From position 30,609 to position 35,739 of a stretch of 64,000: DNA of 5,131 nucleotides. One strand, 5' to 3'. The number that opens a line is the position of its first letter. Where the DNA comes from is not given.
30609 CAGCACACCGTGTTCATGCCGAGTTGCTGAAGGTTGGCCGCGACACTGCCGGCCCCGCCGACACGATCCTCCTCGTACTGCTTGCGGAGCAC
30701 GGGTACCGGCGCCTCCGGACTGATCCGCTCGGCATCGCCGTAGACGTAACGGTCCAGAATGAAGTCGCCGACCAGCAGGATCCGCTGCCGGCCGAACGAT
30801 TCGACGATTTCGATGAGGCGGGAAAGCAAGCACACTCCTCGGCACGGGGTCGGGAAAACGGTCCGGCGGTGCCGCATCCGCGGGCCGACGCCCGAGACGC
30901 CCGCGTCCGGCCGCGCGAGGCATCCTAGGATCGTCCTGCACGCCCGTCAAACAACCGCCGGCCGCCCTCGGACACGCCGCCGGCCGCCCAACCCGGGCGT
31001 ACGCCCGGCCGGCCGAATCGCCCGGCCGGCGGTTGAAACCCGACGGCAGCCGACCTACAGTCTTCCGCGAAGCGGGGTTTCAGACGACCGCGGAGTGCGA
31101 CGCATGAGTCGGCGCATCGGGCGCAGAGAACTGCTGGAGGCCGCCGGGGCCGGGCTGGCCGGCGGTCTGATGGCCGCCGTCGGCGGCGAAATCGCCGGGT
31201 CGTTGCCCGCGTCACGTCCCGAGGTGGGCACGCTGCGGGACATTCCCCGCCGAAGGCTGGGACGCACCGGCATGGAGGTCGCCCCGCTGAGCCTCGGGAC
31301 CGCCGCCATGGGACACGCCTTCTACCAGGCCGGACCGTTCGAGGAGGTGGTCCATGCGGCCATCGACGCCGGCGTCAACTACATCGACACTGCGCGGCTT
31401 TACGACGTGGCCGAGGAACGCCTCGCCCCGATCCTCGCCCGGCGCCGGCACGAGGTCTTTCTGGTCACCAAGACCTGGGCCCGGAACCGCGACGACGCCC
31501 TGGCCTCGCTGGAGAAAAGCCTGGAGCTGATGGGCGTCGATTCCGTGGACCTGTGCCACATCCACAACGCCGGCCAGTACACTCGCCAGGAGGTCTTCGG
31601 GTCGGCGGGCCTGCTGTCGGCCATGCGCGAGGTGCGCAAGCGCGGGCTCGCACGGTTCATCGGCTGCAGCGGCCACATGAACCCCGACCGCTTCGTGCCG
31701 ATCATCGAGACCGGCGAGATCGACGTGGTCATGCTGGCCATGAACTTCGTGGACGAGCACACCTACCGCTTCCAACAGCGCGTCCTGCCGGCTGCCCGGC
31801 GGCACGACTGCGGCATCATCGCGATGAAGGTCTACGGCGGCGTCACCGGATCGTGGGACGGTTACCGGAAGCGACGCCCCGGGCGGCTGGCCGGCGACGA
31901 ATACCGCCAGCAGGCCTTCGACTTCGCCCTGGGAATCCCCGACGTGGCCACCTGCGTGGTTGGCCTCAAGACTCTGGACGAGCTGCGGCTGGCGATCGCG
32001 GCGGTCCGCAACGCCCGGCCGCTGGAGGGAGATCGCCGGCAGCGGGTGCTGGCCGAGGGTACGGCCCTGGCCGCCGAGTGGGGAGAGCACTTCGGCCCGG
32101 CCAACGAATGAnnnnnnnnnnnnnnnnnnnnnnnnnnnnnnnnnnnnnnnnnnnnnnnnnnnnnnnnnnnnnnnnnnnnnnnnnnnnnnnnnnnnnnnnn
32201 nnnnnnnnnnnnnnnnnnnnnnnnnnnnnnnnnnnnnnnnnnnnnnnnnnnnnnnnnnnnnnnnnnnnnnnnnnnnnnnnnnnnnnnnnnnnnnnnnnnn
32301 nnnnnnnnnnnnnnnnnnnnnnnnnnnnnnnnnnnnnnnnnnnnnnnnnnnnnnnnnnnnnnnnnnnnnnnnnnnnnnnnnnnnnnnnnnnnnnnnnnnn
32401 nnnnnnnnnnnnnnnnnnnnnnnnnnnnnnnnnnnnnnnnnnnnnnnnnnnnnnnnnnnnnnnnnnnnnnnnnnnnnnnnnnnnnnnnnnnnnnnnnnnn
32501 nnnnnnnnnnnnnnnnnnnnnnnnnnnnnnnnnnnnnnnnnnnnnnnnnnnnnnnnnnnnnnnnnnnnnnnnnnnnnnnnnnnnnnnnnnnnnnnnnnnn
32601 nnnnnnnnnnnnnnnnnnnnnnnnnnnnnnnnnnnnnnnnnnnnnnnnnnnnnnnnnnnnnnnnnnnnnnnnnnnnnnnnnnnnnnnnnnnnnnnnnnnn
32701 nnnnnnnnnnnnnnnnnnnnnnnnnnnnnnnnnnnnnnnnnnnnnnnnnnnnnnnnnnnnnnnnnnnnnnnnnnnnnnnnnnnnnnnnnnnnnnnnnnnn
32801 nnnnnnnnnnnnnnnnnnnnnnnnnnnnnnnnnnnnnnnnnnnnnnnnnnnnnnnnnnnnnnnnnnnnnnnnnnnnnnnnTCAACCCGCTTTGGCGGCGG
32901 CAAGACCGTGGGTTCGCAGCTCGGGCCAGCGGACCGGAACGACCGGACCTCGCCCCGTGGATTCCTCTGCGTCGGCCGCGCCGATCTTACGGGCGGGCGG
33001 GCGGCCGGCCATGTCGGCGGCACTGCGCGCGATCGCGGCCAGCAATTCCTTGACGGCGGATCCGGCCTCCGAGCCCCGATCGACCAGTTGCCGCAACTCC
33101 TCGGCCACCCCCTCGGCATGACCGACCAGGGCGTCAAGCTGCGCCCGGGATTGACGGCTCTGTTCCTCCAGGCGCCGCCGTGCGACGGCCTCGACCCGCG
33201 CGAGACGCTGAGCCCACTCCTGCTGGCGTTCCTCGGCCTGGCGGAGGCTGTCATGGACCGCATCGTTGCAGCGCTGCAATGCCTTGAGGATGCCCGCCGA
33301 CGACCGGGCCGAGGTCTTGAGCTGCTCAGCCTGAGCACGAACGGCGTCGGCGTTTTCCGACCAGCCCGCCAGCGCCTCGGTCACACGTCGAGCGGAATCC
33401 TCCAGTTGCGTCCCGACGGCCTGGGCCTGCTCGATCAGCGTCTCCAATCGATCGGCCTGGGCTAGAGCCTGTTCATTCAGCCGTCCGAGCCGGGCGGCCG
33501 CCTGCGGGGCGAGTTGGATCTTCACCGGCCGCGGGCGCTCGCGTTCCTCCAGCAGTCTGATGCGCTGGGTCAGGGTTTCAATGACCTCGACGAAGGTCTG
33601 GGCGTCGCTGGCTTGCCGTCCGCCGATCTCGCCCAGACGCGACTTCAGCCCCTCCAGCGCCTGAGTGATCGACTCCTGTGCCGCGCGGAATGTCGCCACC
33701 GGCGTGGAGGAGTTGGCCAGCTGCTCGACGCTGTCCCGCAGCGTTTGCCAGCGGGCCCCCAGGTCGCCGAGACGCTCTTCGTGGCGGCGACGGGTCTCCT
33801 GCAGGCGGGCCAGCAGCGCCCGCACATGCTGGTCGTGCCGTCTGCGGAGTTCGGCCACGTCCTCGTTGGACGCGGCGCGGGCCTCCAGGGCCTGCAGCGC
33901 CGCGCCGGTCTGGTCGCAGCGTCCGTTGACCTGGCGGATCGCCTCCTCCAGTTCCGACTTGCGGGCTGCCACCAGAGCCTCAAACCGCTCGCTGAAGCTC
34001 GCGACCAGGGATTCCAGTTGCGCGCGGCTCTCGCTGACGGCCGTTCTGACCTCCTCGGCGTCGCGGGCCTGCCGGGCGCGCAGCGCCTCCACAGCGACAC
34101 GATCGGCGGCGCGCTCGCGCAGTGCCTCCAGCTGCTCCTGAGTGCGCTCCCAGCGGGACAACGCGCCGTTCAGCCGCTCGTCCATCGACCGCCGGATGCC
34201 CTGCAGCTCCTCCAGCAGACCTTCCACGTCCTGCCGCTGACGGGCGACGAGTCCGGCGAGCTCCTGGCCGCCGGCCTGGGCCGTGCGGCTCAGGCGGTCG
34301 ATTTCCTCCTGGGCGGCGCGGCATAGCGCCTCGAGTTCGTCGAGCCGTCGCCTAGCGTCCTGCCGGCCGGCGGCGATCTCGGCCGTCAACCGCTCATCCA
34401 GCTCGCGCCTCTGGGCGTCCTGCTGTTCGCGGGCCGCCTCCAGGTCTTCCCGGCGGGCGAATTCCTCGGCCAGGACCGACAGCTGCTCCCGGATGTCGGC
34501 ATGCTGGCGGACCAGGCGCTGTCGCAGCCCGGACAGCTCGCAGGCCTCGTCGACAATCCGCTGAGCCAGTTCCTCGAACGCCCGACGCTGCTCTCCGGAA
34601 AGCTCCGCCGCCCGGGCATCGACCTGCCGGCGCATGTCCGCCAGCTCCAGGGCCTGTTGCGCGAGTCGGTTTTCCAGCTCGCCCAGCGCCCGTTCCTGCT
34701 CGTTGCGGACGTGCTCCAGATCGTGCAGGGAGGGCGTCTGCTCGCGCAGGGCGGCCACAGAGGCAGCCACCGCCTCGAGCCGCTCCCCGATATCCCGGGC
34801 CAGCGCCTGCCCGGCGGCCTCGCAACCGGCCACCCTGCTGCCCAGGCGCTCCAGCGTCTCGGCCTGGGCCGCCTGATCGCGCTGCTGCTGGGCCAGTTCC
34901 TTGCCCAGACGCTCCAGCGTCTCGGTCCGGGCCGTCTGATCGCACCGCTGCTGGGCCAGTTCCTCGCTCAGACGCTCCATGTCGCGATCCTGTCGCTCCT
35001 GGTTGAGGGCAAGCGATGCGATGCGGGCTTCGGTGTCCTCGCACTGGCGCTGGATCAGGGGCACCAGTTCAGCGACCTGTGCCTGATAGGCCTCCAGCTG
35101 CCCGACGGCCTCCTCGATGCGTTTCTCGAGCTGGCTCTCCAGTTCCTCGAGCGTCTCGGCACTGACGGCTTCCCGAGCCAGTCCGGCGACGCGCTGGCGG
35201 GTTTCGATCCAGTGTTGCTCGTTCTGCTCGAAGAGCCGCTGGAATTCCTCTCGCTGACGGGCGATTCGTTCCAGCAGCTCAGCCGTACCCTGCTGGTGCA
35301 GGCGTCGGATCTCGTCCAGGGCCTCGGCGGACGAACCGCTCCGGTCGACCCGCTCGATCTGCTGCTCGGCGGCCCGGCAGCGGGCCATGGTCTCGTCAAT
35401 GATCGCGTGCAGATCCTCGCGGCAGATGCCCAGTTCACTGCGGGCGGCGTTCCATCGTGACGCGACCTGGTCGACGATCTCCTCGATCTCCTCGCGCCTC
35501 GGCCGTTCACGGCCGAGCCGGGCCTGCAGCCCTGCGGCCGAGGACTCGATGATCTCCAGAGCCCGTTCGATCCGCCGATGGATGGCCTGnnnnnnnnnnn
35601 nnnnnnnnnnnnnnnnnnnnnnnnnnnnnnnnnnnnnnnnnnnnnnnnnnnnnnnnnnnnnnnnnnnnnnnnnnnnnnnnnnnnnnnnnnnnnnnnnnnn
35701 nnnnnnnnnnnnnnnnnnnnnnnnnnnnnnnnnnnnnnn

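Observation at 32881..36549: ExeA-like secretion ATPase fused to a ~950-residue coiled coil, divergent from the OPX/PCP export genes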

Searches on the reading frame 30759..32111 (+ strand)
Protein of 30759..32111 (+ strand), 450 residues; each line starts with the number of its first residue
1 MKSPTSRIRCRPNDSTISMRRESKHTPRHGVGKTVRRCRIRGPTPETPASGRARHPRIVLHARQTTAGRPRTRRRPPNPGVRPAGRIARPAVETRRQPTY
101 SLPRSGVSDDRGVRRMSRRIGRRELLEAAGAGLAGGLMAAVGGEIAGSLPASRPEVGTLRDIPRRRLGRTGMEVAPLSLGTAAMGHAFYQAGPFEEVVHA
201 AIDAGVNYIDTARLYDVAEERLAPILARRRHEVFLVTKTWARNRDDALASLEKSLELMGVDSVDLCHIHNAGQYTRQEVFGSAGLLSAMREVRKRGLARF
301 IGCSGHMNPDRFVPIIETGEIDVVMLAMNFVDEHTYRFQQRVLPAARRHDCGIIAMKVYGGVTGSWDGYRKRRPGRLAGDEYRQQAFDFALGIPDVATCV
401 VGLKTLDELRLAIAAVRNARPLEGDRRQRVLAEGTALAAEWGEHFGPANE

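Call 7: search_protein_families(library=pfam, proteins=[window:30759-32111:+], max_evalue=0.001)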
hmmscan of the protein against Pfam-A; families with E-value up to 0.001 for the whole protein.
window:30759-32111:+ (450 aa): 1 family
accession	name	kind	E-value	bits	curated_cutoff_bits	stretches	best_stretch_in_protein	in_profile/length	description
PF00248.27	Aldo_ket_red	-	2.4e-24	86.4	24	1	177-361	2-194/291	Aldo/keto reductase family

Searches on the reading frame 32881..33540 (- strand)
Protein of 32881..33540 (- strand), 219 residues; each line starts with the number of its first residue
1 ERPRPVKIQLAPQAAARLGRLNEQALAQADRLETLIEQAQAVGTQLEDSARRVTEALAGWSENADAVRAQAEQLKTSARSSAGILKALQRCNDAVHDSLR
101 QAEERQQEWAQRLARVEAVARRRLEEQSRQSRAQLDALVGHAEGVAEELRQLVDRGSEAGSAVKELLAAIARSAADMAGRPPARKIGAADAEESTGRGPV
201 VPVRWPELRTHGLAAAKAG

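Call 62: find_homologous_proteins(query=A3, max_evalue=0.001)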
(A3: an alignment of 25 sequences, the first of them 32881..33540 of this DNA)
Query A3 (25 sequences): 8000 candidates shared short words with the query, none scored E <= 0.001.
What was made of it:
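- Tried and rejected: Profile of the C-terminal block (A3) against the 5.8-billion-protein index (call 62).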

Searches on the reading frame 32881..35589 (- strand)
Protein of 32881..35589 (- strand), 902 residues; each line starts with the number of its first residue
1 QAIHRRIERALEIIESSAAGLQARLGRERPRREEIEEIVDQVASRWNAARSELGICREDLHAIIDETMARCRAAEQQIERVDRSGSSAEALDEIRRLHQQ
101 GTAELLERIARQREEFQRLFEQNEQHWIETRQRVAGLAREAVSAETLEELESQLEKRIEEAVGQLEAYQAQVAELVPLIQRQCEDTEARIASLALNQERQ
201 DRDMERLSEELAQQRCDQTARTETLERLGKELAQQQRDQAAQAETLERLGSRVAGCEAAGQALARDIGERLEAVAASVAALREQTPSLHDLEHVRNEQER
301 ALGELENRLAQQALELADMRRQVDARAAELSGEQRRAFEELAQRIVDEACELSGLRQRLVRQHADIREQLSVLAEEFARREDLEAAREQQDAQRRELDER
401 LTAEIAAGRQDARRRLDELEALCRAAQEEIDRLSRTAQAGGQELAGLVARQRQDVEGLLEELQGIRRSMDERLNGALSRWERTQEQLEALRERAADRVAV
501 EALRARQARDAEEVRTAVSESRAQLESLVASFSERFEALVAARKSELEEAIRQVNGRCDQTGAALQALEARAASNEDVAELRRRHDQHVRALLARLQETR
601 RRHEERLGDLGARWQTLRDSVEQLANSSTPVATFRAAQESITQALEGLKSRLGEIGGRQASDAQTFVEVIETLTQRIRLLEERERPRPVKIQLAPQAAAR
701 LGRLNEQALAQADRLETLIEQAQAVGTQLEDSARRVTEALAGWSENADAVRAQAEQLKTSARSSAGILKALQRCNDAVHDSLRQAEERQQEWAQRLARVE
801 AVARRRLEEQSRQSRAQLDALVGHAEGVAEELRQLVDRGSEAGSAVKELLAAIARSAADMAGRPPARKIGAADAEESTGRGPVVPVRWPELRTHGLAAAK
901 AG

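Call 71: find_homologous_proteins(query=window:32881-35589:-, max_evalue=0.000001)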
Query window:32881-35589:- (902 aa): 3 proteins with E <= 0.000001 among 8000 candidates.
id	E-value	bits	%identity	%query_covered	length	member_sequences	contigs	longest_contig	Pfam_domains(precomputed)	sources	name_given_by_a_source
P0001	0.0e+0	1778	100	100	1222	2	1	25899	PF13401.13,PF13191.13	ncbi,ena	-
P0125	0.0e+0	1013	78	75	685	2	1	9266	-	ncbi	-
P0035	1.3e-27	115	26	36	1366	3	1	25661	PF13401.13,PF13191.13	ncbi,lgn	-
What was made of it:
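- Tried and rejected: Tail-only query against the same index (call 71).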

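Call 90: search_solved_structures(query=window:32881-35589:-, max_evalue=0.01)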
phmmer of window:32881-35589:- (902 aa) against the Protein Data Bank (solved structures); distinct sequences matched with E-value up to 0.01: 0.
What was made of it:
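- Tried and rejected: The tail gave nothing (call 90).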
